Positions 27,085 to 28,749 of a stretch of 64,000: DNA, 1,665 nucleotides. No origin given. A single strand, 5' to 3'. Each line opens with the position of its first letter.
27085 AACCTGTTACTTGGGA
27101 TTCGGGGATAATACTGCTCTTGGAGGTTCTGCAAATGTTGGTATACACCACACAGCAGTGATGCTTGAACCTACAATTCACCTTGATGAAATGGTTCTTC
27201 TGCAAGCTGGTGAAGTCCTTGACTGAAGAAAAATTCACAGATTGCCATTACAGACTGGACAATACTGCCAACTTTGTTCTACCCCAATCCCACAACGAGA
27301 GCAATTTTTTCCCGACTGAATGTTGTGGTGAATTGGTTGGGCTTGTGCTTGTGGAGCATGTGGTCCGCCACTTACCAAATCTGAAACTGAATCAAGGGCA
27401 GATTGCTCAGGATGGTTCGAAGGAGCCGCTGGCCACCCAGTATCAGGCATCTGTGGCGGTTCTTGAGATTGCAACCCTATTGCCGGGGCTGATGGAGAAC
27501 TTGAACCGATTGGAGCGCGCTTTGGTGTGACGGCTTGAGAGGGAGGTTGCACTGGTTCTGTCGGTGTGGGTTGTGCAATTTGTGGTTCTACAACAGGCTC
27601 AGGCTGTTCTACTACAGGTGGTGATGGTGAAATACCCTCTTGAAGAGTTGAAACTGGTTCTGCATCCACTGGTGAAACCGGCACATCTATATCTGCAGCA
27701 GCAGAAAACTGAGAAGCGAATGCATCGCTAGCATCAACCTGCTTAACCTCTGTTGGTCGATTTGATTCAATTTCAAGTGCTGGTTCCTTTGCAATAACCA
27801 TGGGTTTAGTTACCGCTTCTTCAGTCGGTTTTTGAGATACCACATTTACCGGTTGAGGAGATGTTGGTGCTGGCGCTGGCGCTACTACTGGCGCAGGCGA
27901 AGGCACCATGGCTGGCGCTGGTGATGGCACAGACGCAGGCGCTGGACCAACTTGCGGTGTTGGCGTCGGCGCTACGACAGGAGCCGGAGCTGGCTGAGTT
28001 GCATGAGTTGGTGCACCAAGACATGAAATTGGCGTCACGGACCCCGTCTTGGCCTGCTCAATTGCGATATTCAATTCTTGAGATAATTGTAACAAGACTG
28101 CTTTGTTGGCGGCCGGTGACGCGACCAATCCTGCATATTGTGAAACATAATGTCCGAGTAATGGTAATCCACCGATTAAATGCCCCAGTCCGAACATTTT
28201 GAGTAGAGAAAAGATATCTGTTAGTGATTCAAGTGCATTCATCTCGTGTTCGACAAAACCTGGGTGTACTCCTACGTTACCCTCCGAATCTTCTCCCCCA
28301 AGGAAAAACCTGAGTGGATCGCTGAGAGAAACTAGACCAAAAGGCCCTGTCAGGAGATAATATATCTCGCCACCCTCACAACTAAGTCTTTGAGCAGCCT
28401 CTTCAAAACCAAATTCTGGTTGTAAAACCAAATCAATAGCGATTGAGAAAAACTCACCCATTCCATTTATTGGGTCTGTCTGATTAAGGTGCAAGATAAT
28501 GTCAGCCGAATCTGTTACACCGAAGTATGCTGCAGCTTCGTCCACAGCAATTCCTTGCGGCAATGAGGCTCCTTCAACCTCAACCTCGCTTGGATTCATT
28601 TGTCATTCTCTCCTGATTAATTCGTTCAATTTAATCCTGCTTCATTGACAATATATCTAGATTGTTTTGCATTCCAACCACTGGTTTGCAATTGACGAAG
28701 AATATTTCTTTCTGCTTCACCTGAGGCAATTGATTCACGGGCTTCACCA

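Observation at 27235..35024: Giant integrin/TSP3-like type-I membrane protein with a 250-aa poly-Asp then Gly/Pro/Arg then Lys-rich cytoplasmic tail, followed by a Pro-rich zinc-ribbon protein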

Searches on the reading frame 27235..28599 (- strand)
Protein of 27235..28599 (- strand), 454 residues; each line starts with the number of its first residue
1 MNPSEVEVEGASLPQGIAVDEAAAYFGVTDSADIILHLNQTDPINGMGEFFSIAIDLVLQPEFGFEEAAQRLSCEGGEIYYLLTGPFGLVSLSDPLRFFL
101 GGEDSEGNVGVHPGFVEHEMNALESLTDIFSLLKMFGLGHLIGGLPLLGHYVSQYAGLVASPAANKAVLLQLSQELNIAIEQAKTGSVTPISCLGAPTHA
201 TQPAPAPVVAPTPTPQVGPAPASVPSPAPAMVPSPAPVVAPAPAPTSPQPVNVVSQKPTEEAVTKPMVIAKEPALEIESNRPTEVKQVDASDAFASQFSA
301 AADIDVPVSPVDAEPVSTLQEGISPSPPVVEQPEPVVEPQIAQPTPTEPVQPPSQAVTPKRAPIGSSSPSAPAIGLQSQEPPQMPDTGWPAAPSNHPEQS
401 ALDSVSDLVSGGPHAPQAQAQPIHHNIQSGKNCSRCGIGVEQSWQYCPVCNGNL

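Call 6: search_protein_families(library=pfam, proteins=[window:27235-28599:-], max_evalue=0.01)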
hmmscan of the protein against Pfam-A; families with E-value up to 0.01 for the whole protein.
window:27235-28599:- (454 aa): 0 families
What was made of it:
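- On Thrombospondin type-3 repeat family: Not found by Pfam (call 6).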

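Call 10: find_homologous_proteins(query=window:27235-28599:-)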
Query window:27235-28599:- (454 aa): 65 proteins with E <= 0.001 among 8000 candidates.
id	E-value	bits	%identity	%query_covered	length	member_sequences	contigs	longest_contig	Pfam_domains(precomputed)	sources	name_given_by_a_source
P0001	1.2e-292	989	100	100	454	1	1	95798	-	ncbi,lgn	-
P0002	2.0e-239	813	84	100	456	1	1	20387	-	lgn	-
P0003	4.6e-238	809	82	100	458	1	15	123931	-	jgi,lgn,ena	-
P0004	2.5e-236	803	83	100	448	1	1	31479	-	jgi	-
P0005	2.5e-236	803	83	100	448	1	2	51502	-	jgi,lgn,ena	-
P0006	3.9e-234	796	97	44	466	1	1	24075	-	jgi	-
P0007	9.8e-233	791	83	100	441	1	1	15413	-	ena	-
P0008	7.8e-232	788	81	100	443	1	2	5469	-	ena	-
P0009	8.4e-232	788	81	100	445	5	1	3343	-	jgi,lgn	-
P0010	2.6e-231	787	81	100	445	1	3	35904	-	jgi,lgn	-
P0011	2.5e-230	784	97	44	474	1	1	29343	-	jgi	-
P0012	2.7e-229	780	82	100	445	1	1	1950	-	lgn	-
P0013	9.5e-225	765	96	44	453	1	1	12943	-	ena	-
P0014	3.2e-223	760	81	100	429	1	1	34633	-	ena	-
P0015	7.3e-223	759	97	44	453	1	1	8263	-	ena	-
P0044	9.8e-102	360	46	100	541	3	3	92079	-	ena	-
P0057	2.0e-31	128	33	64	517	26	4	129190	PF13405.13,PF13499.13,PF13202.13,PF00036.39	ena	-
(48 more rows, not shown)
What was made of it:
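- On EF-hand calcium-binding protein (partner): Precomputed Pfam EF-hand hits exist on orthologues (call 10).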

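Call 14: find_encoding_contigs(protein=P0057, flank=10000, max_places=2)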
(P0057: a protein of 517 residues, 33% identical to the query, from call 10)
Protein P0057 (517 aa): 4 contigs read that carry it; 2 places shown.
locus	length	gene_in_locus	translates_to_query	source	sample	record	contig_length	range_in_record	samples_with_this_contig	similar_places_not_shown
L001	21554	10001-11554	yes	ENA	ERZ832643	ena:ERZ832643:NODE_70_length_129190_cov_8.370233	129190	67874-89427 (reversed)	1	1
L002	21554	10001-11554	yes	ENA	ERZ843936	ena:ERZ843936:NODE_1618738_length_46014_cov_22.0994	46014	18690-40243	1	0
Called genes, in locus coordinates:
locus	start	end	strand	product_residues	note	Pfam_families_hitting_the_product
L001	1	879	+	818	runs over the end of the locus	-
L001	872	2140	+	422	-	-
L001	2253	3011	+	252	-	PF13387:Lnb_N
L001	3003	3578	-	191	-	PF04263:TPK_catalytic, PF04265:TPK_B1_binding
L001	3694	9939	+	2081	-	-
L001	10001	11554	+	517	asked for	PF00036:EF-hand_1 (faint), PF13202:EF-hand_5 (faint), PF13405:EF-hand_6 (faint), PF13499:EF-hand_7 (weak)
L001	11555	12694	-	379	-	PF26233:NicX, PF02073:Peptidase_M29 (weak)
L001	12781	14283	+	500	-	PF02074:Peptidase_M32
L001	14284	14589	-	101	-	-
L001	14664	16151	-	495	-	PF01979:Amidohydro_1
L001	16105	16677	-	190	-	PF00994:MoCF_biosynth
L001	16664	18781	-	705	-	PF09335:VTT_dom (faint), PF06695:Sm_multidrug_ex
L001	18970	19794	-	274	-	PF01138:RNase_PH, PF03725:RNase_PH_C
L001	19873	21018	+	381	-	PF00108:Thiolase_N, PF00109:ketoacyl-synt (weak), PF02803:Thiolase_C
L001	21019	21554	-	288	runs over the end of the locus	PF06094:GGACT, PF13772:AIG2_2, PF06094:GGACT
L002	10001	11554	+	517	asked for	PF00036:EF-hand_1 (faint), PF13202:EF-hand_5 (faint), PF13405:EF-hand_6 (faint), PF13499:EF-hand_7 (weak)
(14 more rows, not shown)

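Call 15: find_encoding_contigs(protein=P0044, flank=10000, max_places=2)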
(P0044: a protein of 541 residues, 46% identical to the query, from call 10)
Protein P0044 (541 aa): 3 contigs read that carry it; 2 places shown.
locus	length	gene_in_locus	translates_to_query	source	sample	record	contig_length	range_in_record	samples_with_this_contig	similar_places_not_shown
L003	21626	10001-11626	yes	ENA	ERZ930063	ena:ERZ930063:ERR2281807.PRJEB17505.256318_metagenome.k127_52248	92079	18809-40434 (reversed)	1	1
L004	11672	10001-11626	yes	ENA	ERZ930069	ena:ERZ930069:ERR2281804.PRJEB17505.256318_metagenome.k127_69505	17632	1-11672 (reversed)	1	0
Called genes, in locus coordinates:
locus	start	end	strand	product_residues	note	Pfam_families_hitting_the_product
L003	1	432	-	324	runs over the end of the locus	PF13489:Methyltransf_23 (weak), PF08242:Methyltransf_12 (weak), PF13649:Methyltransf_25 (faint), PF13847:Methyltransf_31 (faint)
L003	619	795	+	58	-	-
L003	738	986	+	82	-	-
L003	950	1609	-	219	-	PF19810:HFX_2341_N (weak)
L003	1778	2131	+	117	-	-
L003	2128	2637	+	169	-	-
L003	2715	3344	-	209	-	PF04263:TPK_catalytic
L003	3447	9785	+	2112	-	PF01839:FG-GAP (weak)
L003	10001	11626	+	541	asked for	-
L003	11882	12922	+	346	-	PF26233:NicX, PF02073:Peptidase_M29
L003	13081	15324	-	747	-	PF13517:FG-GAP_3, PF07593:UnbV_ASPIC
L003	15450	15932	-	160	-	-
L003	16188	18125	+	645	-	PF03098:An_peroxidase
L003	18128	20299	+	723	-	PF03098:An_peroxidase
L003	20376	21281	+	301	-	-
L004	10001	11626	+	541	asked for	-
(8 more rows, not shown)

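Call 22: find_related_loci(query=A1, collection=genome_contigs, flank=10000)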
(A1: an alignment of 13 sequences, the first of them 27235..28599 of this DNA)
Query A1 (454 aa) in genome_contigs; peptide patterns used: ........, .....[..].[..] (x = any residue, [..] = any of these).
356 stretches matched a pattern; 231 encode a relative of the query (tblastn E <= 1e-3); the best 80 are kept; 80 distinct loci.
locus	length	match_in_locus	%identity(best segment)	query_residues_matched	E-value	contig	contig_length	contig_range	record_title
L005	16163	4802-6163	52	1-452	8e-129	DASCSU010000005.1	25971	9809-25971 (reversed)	MAG TPA_asm: Candidatus Thalassarchaeaceae archaeon isolate Ts_MAG_36 NODE_5_length_25971_cov_1.658222, whole genome sho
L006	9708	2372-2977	97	1-202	7e-126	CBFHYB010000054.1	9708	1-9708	MAG: Candidatus Thalassarchaeaceae archaeon isolate AGTU_5_bin_47_strict genome assembly, contig: AGTU_5_bin_47_strict_c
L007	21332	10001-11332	52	1-451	2e-124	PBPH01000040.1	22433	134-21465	MAG: Methanobacteriota archaeon isolate RS368 TaraRedSea_contig_115519, whole genome shotgun sequence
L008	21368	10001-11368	75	1-454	0e+0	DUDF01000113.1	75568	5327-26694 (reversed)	MAG TPA_asm: Candidatus Poseidoniales archaeon isolate UWMA-0350 NODE_556_length_75568_cov_0.294889, whole genome shotgu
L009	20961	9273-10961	45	1-454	3e-118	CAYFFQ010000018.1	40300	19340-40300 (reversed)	MAG TPA_asm: uncultured Candidatus Poseidoniales archaeon isolate ERP019367_co1_102 genome assembly, contig: NODE_1040_l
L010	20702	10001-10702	79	1-215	9e-115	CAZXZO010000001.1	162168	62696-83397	MAG TPA_asm: uncultured Candidatus Poseidoniales archaeon isolate binchicken_co46_552 genome assembly, contig: NODE_98_l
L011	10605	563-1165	88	1-201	8e-114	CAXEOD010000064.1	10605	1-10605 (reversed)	MAG TPA_asm: uncultured Candidatus Poseidoniales archaeon isolate ERR599008_concoct_30 genome assembly, contig: ERZ83813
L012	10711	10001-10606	88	1-202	9e-114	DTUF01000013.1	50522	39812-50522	MAG TPA_asm: Candidatus Poseidoniales archaeon isolate UWMA-0098 NODE_194_length_50522_cov_16.839360, whole genome shotg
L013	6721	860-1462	86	1-201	3e-111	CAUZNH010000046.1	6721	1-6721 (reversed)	MAG: Candidatus Thalassarchaeaceae archaeon isolate CB9_323.24 genome assembly, contig: Ga0302132_10006179, whole genome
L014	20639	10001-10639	74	5-216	6e-101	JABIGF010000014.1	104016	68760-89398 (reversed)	MAG: Methanobacteriota archaeon isolate SI053_bin38 k141_374788, whole genome shotgun sequence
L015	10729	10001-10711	63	1-252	1e-95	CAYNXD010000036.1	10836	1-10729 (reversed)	MAG TPA_asm: uncultured Candidatus Poseidoniales archaeon isolate SRP092796_co2_761 genome assembly, contig: k141_31255,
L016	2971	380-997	60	7-212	8e-81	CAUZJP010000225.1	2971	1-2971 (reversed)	MAG: Candidatus Thalassarchaeaceae archaeon isolate CB11b_AW.8 genome assembly, contig: Ga0310124_10038455, whole genome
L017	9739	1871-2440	63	7-196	8e-79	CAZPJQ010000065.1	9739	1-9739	MAG TPA_asm: uncultured Candidatus Poseidoniales archaeon isolate SRP092902_co1_78 genome assembly, contig: NODE_12310_l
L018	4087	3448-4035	63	1-196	8e-78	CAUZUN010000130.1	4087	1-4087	MAG: Candidatus Thalassarchaeaceae archaeon isolate CB9_331.93 genome assembly, contig: Ga0302133_10017337, whole genome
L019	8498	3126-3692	61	7-195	2e-76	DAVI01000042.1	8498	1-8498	MAG TPA_asm: Euryarchaeota archaeon UBA59 UBA59_contig_10782, whole genome shotgun sequence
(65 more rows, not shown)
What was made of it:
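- The partner family is in 231 GTDB species, all Poseidoniales, in both families (call 22).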

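Call 30: search_solved_structures(query=A3, max_evalue=1)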
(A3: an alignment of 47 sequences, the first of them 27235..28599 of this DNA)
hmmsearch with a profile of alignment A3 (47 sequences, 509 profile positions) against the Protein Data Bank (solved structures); distinct sequences matched with E-value up to 1: 294 (the best 60 are shown).
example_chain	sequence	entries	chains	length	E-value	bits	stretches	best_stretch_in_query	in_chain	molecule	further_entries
4il1_A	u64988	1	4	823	1.1e-08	38.4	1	347-407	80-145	Calmodulin, Calcineurin subunit B type 1, Serine/threonine-protein phosphatase 2B catalyti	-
2l1w_A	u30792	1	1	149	1.1e-07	35.2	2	344-406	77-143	Calmodulin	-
2k0j_A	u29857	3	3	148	3e-07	33.7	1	346-407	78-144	calmodulin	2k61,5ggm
3u0k_A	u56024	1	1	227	3.4e-07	33.5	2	348-407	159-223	RCaMP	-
6xxx_AAA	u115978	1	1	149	4e-07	33.3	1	346-407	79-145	Calmodulin-1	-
6dah_A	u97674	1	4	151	4e-07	33.3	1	346-407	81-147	Calmodulin-1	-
6u3a_A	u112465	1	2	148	4.8e-07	33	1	346-407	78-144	Calmodulin-1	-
8z5m_D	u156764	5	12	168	5.3e-07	32.9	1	346-407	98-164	Calmodulin-3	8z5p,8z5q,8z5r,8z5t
4hex_A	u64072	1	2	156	5.4e-07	32.9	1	346-407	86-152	Calmodulin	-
9hxw_E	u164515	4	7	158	5.5e-07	32.8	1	346-407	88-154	Calmodulin-1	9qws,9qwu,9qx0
3ewt_A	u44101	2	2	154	5.9e-07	32.7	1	346-407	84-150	Calmodulin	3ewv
7nqc_A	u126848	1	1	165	6e-07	32.7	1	346-407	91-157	Calmodulin-1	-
7ppo_B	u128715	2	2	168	6e-07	32.7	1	346-407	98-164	Calmodulin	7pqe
4qnh_R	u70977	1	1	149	6.1e-07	32.7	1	344-407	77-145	Calmodulin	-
9jqi_A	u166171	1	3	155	6.1e-07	32.7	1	346-407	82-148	Calmodulin-1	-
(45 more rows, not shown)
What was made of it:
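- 27325..28005 (-): Partner, residues 199-425: Pro/Ala/Val-rich disordered linker with conserved DAFASQF and PKRAPI motifs. It occupies the position of the EF-hand pair in most orthologues. Calmodulin hits to the family profile, E=1e-8 (call 30).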

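Call 33: search_protein_families(library=ncbifam, proteins=[window:27235-28599:-], max_evalue=0.01)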
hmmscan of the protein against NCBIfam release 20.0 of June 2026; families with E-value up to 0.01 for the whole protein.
window:27235-28599:- (454 aa): 0 families

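Call 38: predict_structure(alignment_id=A3)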
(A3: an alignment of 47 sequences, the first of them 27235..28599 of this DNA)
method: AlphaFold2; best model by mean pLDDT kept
length: 454 residues; sequences in the alignment: 47
mean_pLDDT: 61.7   pTM: 0.42
mean pLDDT of the five models: 61.7, 59.6, 59.3, 57.2, 56.5
residues with pLDDT >= 90: 146; 70-90: 44; 50-70: 13; < 50: 251
segments of 3 or more residues with pLDDT < 50: 1-18, 23-25, 199-244, 246-296, 298-427
pLDDT, mean of each block of 10 residues (from residue 1): 41 44 51 87 96 95 92 90 93 96 94 95 96 96 95 97 97 96 88 77 40 38 38 43 44 39 38 36 38 47 37 35 38 38 39 39 34 29 36 34 41 40 45 81 82 82
secondary structure, 60 per line:
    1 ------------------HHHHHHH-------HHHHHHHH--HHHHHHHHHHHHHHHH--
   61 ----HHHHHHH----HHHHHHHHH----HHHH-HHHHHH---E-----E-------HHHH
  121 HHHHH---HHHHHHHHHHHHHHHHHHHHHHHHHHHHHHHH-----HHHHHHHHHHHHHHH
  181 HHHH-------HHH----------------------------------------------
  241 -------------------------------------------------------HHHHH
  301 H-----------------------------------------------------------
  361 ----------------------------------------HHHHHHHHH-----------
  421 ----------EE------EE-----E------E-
elements in order: H19-25 H33-40 H43-58 H65-71 H76-84 H89-92 H94-99 H117-125 H129-160 H166-184 H296-301 H401-409
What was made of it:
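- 28006..28599 (-): Partner, residues 1-198: conserved N-terminal peptide (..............) plus an acidic all-alpha domain. pLDDT >90 for residues 30-195 but 41-51 for residues 1-25 (call 38).
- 27325..28005 (-): pLDDT <50 (call 38).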

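Call 41: fold_search(model_id=the predicted structure, library=pdb)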
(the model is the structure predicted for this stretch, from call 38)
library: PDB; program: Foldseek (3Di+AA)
matches with E <= 10: 98; with E <= 0.001: 0
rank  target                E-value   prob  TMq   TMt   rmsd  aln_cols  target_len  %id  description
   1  5nti_B                8.5e-01  0.05  0.08  0.11  18.8       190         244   15  Structural states of RORgt: X-ray elucidation of molecular mechanisms and binding interactions for natural and synthet (released 2017-06-21)
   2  6u25                  9.3e-01  0.05  0.09  0.10  19.3       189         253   15  CRYSTAL STRUCTURE OF RAR-RELATED ORPHAN RECEPTOR C (NHIS- RORGT(244-487)-L6-SRC1(678-692)) IN COMPLEX WITH A TRICYCLIC I (released 2019-11-06)
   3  6o6o_A                1.0e+00  0.16  0.12  0.21  12.5       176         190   11  Structure of the regulator FasR from Mycobacterium tuberculosis (released 2020-03-11)
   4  5za1_A                1.1e+00  0.04  0.06  0.11  18.0       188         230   17  Ligand complex of RORgt LBD (released 2018-10-31)
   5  5iz0_A                1.2e+00  0.04  0.08  0.11  19.0       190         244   14  RORgamma in complex with agonist BIO592 and Coactivator EBI96 (released 2016-06-15)
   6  2dg8_A                1.3e+00  0.13  0.11  0.19  13.3       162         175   13  Crystal structure of the putative trasncriptional regulator SCO7518 from Streptomyces coelicolor A3(2) (released 2007-03-13)
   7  5eth_B                1.3e+00  0.05  0.09  0.14  18.9       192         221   16  RORy in complex with inverse agonist 3. (released 2016-04-27)
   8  5c4o                  1.5e+00  0.04  0.08  0.11  19.0       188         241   15  Identification of a Novel Allosteric Binding Site for RORgt Inhibitors (released 2015-12-16)
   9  6vqf                  1.6e+00  0.04  0.09  0.13  18.8       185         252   14  CRYSTAL STRUCTURE OF RAR-RELATED ORPHAN RECEPTOR C (NHIS-RORGT(244- 487)-L6-SRC1(678-692)) IN COMPLEX WITH AN INVERSE AG (released 2020-04-08)
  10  3bjb_A                1.8e+00  0.14  0.13  0.25  12.9       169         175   15  Crystal structure of a TetR transcriptional regulator from Rhodococcus sp. RHA1 (released 2007-12-18)
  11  7nkz_B                1.8e+00  0.12  0.13  0.16  12.6       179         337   14  Cryo-EM structure of the cytochrome bd oxidase from M. tuberculosis at 2.5 A resolution (released 2021-09-22)
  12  6p9f_B                1.9e+00  0.04  0.09  0.13  18.1       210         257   15  Crystal structure of RAR-related orphan receptor C (NHIS-RORGT(244-487)-L6-SRC1(678-692)) in complex with a phenyl (3- (released 2019-07-17)
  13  5g44_A                2.0e+00  0.03  0.08  0.10  19.1       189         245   14  Ligand complex of RORg LBD (released 2016-08-03)
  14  3vvy_D                2.1e+00  0.10  0.12  0.22  13.3       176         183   11  Crystal Strucuture of The Ethidium-Bound Form of RamR (Transcriptional Regurator of TetR Family) from Salmonella Typhi (released 2013-07-03)
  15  5ntp                  2.1e+00  0.04  0.08  0.13  19.1       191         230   19  Structural states of RORgt: X-ray elucidation of molecular mechanisms and binding interactions for natural and synthetic (released 2017-06-21)
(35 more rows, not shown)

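Call 59: search_protein_families(library=pfam, proteins=[L001:872-2140:+, L001:2253-3011:+], max_evalue=10)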
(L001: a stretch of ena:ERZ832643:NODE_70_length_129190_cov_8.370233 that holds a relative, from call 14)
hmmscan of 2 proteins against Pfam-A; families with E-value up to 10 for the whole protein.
L001:872-2140:+ (422 aa): 4 families
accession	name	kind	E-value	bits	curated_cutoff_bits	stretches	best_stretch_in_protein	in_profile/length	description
PF18962.6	Por_Secre_tail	-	0.018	15.8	27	0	279-304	43-68/75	Secretion system C-terminal sorting domain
PF19077.6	Big_13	-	0.029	15.3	27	1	86-121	51-89/102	Bacterial Ig-like domain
PF16967.11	TcfC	-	0.042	13.9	29.4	1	273-307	26-59/68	E-set like domain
PF11589.14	DUF3244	-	0.045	14.2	25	0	278-301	63-86/96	Domain of unknown function (DUF3244)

L001:2253-3011:+ (252 aa): 1 family
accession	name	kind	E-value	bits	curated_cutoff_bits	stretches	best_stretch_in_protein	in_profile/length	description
PF13387.12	Lnb_N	-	3.9e-30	105.2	22.2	1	41-198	3-174/175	Lnb N-terminal periplasmic domain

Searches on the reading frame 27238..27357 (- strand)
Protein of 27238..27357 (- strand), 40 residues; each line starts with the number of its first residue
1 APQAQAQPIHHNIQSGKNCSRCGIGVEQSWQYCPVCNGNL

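Call 11: search_protein_families(library=pfam, proteins=[window:27238-27357:-], max_evalue=10)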
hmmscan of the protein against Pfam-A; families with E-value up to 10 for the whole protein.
seq(40 aa): 7 families
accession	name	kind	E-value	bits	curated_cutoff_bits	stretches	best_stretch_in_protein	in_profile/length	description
PF13240.11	Zn_Ribbon_1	-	0.0011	19.1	25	1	19-36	2-19/23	zinc-ribbon domain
PF17032.10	Zn_ribbon_15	-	0.0012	20.1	28.9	1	13-36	49-72/73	zinc-ribbon family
PF12773.13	DZR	-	0.0017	18.9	27.3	1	16-37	24-45/45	Double zinc ribbon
PF13248.11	Zn_ribbon_3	-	0.021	14.7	27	1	16-36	2-22/26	zinc-ribbon domain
PF24458.1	DUF7573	-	0.066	13.6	30.2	1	15-32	10-27/39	Domain of unknown function (DUF7573)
PF22747.2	Zn_ribbon_DUF2089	-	0.26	11.9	27.6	1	33-40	1-8/32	DUF2089 zinc ribbon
PF02132.21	RecR_ZnF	-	1.6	9.1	22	1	31-37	2-8/21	RecR, Cys4-zinc finger domain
